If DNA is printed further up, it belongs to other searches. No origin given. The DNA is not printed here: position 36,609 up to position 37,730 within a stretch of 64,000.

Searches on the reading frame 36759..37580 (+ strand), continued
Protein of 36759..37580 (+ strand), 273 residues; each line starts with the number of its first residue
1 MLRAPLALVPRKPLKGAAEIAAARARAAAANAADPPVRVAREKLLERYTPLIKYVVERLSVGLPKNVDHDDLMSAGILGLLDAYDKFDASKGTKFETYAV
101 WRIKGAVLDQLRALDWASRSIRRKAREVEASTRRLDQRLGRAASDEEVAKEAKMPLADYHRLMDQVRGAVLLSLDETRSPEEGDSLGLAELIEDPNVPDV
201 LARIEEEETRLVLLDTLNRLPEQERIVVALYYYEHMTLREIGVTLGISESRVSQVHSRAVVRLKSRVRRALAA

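Call 53: find_homologous_proteins(query=L087:6228-8333:+, max_evalue=1e-30)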
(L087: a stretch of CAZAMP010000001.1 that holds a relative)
Query L087:6228-8333:+ (701 aa): 8000 proteins with E <= 1e-30 among 8000 candidates; the best 120 are listed.
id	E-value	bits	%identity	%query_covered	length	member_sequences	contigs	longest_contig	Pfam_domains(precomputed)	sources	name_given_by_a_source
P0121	0.0e+0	1490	100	100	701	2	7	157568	PF00771.26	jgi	-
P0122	0.0e+0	1254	83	98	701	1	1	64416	PF00771.26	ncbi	-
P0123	0.0e+0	1107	72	98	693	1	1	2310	PF00771.26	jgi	-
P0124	0.0e+0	1063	69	98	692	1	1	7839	PF00771.26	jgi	-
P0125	0.0e+0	1056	70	98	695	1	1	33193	PF00771.26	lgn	-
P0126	4.5e-249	846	59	97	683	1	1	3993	PF00771.26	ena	-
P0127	2.0e-248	844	60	95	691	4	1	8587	PF00771.26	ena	-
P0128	2.9e-248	844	57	98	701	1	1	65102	PF00771.26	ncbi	-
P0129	9.0e-247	839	57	97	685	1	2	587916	PF00771.26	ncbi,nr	ncbi:MAG: flagellar biosynthesis protein FlhA [Candidatus Eisenbacteria bacterium]|nr:flagellar bios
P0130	3.3e-246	837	58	97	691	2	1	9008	PF00771.26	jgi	-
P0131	4.1e-246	836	57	97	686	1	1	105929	PF00771.26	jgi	-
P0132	1.0e-245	835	57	97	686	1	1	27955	PF00771.26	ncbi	-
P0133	1.1e-245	835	57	97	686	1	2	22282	PF00771.26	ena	-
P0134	5.6e-245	833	58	97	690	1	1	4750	PF00771.26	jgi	jgi:flagellar biosynthesis protein FlhA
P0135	1.7e-244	831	58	97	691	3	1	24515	PF00771.26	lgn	-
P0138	3.7e-243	827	57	98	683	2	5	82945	PF00771.26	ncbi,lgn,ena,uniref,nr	ncbi:MAG: flagellar biosynthesis protein FlhA [Candidatus Eisenbacteria bacterium]|uniref:Flagellar 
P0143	1.7e-240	818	56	94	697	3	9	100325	PF00771.26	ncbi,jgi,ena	-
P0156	2.0e-234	798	55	94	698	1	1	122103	PF00771.26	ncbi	-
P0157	4.9e-234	797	56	94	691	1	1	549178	PF00771.26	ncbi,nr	ncbi:MAG: flagellar biosynthesis protein FlhA [Candidatus Eisenbacteria bacterium]|nr:flagellar bios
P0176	1.3e-222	759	53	92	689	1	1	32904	PF00771.26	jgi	jgi:flagellar biosynthesis protein FlhA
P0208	2.4e-217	741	54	95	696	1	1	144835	PF00771.26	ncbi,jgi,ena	-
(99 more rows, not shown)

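Call 54: find_encoding_contigs(protein=P0129, flank=10000, max_places=2)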
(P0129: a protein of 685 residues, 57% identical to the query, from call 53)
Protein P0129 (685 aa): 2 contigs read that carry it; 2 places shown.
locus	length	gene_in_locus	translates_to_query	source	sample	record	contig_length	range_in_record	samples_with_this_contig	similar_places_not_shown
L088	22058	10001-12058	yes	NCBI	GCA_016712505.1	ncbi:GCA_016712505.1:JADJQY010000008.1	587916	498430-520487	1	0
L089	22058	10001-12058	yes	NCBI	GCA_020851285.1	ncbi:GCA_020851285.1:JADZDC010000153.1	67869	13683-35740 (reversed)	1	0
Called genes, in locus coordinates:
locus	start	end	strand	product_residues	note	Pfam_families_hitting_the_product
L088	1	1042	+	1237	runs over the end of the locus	PF02120:Flg_hook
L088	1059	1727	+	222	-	PF03963:FlgD, PF13861:FLgD_tudor, PF13860:FlgD_ig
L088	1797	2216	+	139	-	PF12611:Flagellar_put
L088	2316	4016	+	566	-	PF00460:Flg_bb_rod (weak), PF22692:LlgE_F_G_D1, PF07559:FlgE_D2, PF06429:Flg_bbr_C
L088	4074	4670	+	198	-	PF03748:FliL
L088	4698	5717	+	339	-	PF02154:FliM, PF01052:FliMN_C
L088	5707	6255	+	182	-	PF28396:SepQ_C (weak), PF01052:FliMN_C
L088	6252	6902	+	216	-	PF04347:FliO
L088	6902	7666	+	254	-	PF00813:FliP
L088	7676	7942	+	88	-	PF01313:Bac_export_3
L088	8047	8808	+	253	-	PF01311:Bac_export_1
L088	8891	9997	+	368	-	PF01312:Bac_export_2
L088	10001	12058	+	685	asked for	PF00771:FHIPEP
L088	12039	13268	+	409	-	PF00448:SRP54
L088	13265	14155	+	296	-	PF00142:Fer4_NifH (weak), PF01656:CbiA, PF02374:ArsA_ATPase (weak), PF06564:CBP_BcsQ, PF09140:MipZ, PF10609:ParA, PF13614:AAA_31, PF10609:ParA (weak)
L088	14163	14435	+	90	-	-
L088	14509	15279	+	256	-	PF04542:Sigma70_r2, PF04539:Sigma70_r3, PF04545:Sigma70_r4, PF08281:Sigma70_r4_2, PF13384:HTH_23 (faint)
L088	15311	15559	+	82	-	-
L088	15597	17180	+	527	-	-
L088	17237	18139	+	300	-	PF08668:HDOD, PF01966:HD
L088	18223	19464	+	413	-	PF01590:GAF, PF13185:GAF_2, PF13492:GAF_3, PF00990:GGDEF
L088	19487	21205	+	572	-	PF00072:Response_reg, PF01590:GAF (weak), PF13185:GAF_2 (weak), PF00512:HisKA, PF02518:HATPase_c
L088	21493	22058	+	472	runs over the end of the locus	PF02397:Bac_transf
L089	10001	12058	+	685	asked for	PF00771:FHIPEP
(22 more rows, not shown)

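Call 55: find_encoding_contigs(protein=P0138, flank=10000, max_places=3)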
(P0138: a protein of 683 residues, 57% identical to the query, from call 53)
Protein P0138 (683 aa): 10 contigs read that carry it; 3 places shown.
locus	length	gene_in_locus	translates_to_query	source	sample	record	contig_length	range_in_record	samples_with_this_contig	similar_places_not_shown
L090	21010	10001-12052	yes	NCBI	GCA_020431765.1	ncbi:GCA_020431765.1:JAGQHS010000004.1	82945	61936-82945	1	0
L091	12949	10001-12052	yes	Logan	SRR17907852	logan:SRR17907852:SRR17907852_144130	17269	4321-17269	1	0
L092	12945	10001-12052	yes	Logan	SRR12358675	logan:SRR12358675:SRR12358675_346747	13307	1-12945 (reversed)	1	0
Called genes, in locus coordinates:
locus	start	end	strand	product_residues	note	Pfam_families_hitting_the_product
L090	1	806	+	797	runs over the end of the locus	PF02120:Flg_hook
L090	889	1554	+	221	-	PF03963:FlgD, PF13861:FLgD_tudor, PF13860:FlgD_ig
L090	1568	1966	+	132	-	PF12611:Flagellar_put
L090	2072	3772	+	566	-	PF00460:Flg_bb_rod, PF22692:LlgE_F_G_D1, PF07559:FlgE_D2, PF06429:Flg_bbr_C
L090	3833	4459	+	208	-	PF03748:FliL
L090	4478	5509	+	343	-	PF02154:FliM, PF01052:FliMN_C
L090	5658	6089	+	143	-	PF01052:FliMN_C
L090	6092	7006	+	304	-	PF04347:FliO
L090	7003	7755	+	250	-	PF00813:FliP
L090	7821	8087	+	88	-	PF01313:Bac_export_3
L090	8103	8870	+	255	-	PF01311:Bac_export_1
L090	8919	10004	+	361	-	PF01312:Bac_export_2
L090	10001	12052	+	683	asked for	PF00771:FHIPEP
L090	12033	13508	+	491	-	PF01695:IstB_IS21 (faint), PF25199:nSTAND_NTPase5 (weak), PF00448:SRP54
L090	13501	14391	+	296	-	PF00142:Fer4_NifH, PF01656:CbiA, PF06564:CBP_BcsQ (weak), PF10609:ParA, PF13614:AAA_31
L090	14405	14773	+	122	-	-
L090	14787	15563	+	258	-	PF04542:Sigma70_r2, PF04539:Sigma70_r3, PF04545:Sigma70_r4, PF08281:Sigma70_r4_2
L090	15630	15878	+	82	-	-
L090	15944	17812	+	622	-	-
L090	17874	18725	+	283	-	PF08668:HDOD, PF01966:HD (weak)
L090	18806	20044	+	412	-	PF13185:GAF_2, PF01590:GAF, PF13492:GAF_3, PF00990:GGDEF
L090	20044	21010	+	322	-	PF00072:Response_reg, PF01590:GAF (weak), PF13185:GAF_2, PF13492:GAF_3 (weak)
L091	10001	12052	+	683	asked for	PF00771:FHIPEP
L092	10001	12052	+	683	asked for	PF00771:FHIPEP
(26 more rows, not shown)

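Call 56: find_encoding_contigs(protein=P0157, flank=10000, max_places=2)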
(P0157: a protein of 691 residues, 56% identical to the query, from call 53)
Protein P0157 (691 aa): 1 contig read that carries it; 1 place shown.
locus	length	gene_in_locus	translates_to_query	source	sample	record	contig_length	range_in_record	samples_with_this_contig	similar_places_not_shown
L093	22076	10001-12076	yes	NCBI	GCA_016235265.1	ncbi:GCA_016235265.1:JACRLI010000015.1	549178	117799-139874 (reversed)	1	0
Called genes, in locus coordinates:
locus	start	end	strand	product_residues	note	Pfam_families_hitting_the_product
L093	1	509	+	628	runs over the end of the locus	PF02120:Flg_hook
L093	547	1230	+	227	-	PF03963:FlgD, PF13861:FLgD_tudor, PF13860:FlgD_ig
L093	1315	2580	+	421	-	PF00460:Flg_bb_rod, PF22692:LlgE_F_G_D1, PF07559:FlgE_D2, PF06429:Flg_bbr_C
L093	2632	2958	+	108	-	PF06289:FlbD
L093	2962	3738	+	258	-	PF20560:MotA_N, PF01618:MotA_ExbB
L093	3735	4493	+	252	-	PF13677:MotB_plug, PF00691:OmpA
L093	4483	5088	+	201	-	-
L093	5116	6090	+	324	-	PF02154:FliM, PF01052:FliMN_C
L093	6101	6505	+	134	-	PF28396:SepQ_C (weak), PF01052:FliMN_C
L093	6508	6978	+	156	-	PF04347:FliO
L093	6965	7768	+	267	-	PF00813:FliP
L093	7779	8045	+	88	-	PF01313:Bac_export_3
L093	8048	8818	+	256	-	PF01311:Bac_export_1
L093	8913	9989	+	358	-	PF01312:Bac_export_2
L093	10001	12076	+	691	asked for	PF00771:FHIPEP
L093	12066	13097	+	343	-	PF00448:SRP54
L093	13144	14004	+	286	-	PF10609:ParA, PF00142:Fer4_NifH (weak), PF01656:CbiA, PF02374:ArsA_ATPase (weak), PF06564:CBP_BcsQ, PF09140:MipZ (weak), PF13614:AAA_31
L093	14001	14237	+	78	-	-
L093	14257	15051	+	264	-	PF04542:Sigma70_r2, PF04539:Sigma70_r3, PF08281:Sigma70_r4_2, PF04545:Sigma70_r4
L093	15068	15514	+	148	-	-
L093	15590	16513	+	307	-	-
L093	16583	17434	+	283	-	PF08668:HDOD, PF01966:HD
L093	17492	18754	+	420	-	PF01590:GAF, PF13185:GAF_2, PF13492:GAF_3, PF00990:GGDEF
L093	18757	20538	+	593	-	PF00072:Response_reg, PF01590:GAF, PF13185:GAF_2 (weak), PF00512:HisKA, PF02518:HATPase_c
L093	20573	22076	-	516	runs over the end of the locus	PF14052:Caps_assemb_Wzi (weak)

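Call 59: find_encoding_contigs(protein=P0156, flank=10000, max_places=2)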
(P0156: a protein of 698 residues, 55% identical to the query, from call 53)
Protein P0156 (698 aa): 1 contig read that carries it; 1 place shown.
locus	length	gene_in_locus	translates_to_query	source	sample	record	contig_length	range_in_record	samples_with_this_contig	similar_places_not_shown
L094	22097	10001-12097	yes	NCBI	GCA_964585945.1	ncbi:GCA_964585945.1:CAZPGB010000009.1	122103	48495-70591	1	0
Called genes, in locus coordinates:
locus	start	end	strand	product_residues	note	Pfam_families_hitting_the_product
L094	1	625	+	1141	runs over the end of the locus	PF02120:Flg_hook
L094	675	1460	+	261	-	PF03963:FlgD, PF13860:FlgD_ig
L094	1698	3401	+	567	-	PF00460:Flg_bb_rod, PF22692:LlgE_F_G_D1 (weak), PF07559:FlgE_D2, PF06429:Flg_bbr_C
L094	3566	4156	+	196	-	PF03748:FliL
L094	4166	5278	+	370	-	PF02154:FliM, PF01052:FliMN_C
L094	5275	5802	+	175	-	PF01052:FliMN_C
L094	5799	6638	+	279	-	PF04347:FliO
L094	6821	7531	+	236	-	PF00813:FliP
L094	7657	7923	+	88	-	PF01313:Bac_export_3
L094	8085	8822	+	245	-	PF01311:Bac_export_1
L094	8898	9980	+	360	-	PF01312:Bac_export_2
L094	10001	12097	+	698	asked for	PF00771:FHIPEP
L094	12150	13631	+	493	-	PF00448:SRP54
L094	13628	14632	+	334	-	PF00142:Fer4_NifH (weak), PF01656:CbiA, PF02374:ArsA_ATPase (faint), PF06564:CBP_BcsQ, PF10609:ParA, PF13614:AAA_31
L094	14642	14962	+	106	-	-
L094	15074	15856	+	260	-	PF13384:HTH_23 (faint), PF04542:Sigma70_r2, PF04539:Sigma70_r3, PF04545:Sigma70_r4, PF08281:Sigma70_r4_2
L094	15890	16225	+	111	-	-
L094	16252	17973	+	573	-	-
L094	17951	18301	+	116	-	-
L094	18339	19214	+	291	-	PF08668:HDOD, PF01966:HD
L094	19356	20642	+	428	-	PF01590:GAF, PF13185:GAF_2, PF13492:GAF_3, PF00990:GGDEF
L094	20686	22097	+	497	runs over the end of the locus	PF14052:Caps_assemb_Wzi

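Call 60: find_encoding_contigs(protein=P0143, flank=10000, max_places=4)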
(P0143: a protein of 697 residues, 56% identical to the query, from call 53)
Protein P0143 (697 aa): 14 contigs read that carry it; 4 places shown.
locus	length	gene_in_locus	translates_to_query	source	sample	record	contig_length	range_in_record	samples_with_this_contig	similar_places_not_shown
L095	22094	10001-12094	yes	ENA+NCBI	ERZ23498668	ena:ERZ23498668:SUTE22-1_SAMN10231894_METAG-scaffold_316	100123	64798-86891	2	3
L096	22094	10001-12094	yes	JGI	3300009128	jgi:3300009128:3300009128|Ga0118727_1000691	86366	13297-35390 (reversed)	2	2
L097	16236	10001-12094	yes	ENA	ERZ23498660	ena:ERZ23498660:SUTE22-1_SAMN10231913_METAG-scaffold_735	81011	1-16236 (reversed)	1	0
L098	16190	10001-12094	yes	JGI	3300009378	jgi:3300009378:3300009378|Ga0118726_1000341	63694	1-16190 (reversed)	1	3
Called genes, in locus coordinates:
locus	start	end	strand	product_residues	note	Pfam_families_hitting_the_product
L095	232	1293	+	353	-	PF02120:Flg_hook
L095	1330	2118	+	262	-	PF03963:FlgD, PF13861:FLgD_tudor, PF13860:FlgD_ig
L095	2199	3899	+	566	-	PF00460:Flg_bb_rod, PF22692:LlgE_F_G_D1 (weak), PF07559:FlgE_D2 (weak), PF06429:Flg_bbr_C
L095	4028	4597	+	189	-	PF03748:FliL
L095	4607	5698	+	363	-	PF02154:FliM, PF01052:FliMN_C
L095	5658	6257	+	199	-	PF01052:FliMN_C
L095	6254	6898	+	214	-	PF04347:FliO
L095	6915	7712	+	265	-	PF00813:FliP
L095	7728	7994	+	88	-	PF01313:Bac_export_3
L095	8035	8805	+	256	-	PF01311:Bac_export_1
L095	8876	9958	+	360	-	PF01312:Bac_export_2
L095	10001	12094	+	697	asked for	PF00771:FHIPEP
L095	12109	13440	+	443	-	PF00448:SRP54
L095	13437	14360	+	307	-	PF00142:Fer4_NifH (weak), PF01656:CbiA, PF02374:ArsA_ATPase (faint), PF06564:CBP_BcsQ (weak), PF10609:ParA, PF13614:AAA_31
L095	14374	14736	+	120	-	-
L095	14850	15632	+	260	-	PF04542:Sigma70_r2, PF04539:Sigma70_r3, PF04545:Sigma70_r4, PF08281:Sigma70_r4_2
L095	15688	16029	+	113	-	-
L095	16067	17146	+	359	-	-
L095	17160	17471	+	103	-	-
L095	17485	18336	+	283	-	PF08668:HDOD, PF01966:HD (weak)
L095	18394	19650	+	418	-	PF01590:GAF, PF13185:GAF_2, PF13492:GAF_3, PF00990:GGDEF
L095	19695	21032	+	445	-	PF14052:Caps_assemb_Wzi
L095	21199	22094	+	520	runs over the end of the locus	PF02397:Bac_transf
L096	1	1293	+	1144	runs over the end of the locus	PF02120:Flg_hook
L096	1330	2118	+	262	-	PF03963:FlgD, PF13861:FLgD_tudor, PF13860:FlgD_ig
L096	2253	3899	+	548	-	PF00460:Flg_bb_rod (weak), PF22692:LlgE_F_G_D1 (weak), PF07559:FlgE_D2 (weak), PF06429:Flg_bbr_C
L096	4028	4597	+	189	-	PF03748:FliL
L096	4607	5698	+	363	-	PF02154:FliM, PF01052:FliMN_C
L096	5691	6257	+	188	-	PF01052:FliMN_C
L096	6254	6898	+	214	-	PF04347:FliO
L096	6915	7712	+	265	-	PF00813:FliP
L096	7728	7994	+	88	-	PF01313:Bac_export_3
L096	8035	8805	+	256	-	PF01311:Bac_export_1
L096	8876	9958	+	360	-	PF01312:Bac_export_2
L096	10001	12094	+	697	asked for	PF00771:FHIPEP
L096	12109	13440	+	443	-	PF00448:SRP54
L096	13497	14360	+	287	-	PF00142:Fer4_NifH (weak), PF01656:CbiA, PF02374:ArsA_ATPase (faint), PF06564:CBP_BcsQ (weak), PF10609:ParA, PF13614:AAA_31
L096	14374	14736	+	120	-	-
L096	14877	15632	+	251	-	PF04542:Sigma70_r2, PF04539:Sigma70_r3, PF08281:Sigma70_r4_2, PF04545:Sigma70_r4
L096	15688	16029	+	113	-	-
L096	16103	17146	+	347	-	-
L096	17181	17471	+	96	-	-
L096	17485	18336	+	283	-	PF08668:HDOD, PF01966:HD (weak)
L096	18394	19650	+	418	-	PF01590:GAF, PF13185:GAF_2, PF13492:GAF_3, PF00990:GGDEF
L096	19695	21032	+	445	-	PF14052:Caps_assemb_Wzi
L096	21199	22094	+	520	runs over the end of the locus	PF02397:Bac_transf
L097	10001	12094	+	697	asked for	PF00771:FHIPEP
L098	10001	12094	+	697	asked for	PF00771:FHIPEP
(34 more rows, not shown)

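Call 64: find_encoding_contigs(protein=P0208, flank=10000, max_places=1)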
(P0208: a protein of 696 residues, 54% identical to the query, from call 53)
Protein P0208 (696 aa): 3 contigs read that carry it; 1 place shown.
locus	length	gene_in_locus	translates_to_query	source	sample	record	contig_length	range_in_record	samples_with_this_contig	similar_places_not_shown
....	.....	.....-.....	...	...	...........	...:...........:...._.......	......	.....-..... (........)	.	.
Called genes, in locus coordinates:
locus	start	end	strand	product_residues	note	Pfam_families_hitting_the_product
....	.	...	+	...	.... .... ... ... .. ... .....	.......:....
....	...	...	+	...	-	-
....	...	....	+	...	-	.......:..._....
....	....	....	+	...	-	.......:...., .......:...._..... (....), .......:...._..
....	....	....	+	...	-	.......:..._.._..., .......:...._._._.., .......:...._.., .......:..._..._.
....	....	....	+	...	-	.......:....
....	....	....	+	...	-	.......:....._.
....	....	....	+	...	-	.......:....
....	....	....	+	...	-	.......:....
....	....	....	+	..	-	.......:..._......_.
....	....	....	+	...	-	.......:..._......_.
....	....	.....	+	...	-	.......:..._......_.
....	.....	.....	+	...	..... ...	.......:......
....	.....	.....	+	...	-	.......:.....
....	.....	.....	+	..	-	-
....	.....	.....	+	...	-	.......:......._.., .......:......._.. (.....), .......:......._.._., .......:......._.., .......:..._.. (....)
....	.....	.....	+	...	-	-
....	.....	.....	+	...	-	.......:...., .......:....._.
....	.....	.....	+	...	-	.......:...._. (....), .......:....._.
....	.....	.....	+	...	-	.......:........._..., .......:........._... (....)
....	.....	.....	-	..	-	-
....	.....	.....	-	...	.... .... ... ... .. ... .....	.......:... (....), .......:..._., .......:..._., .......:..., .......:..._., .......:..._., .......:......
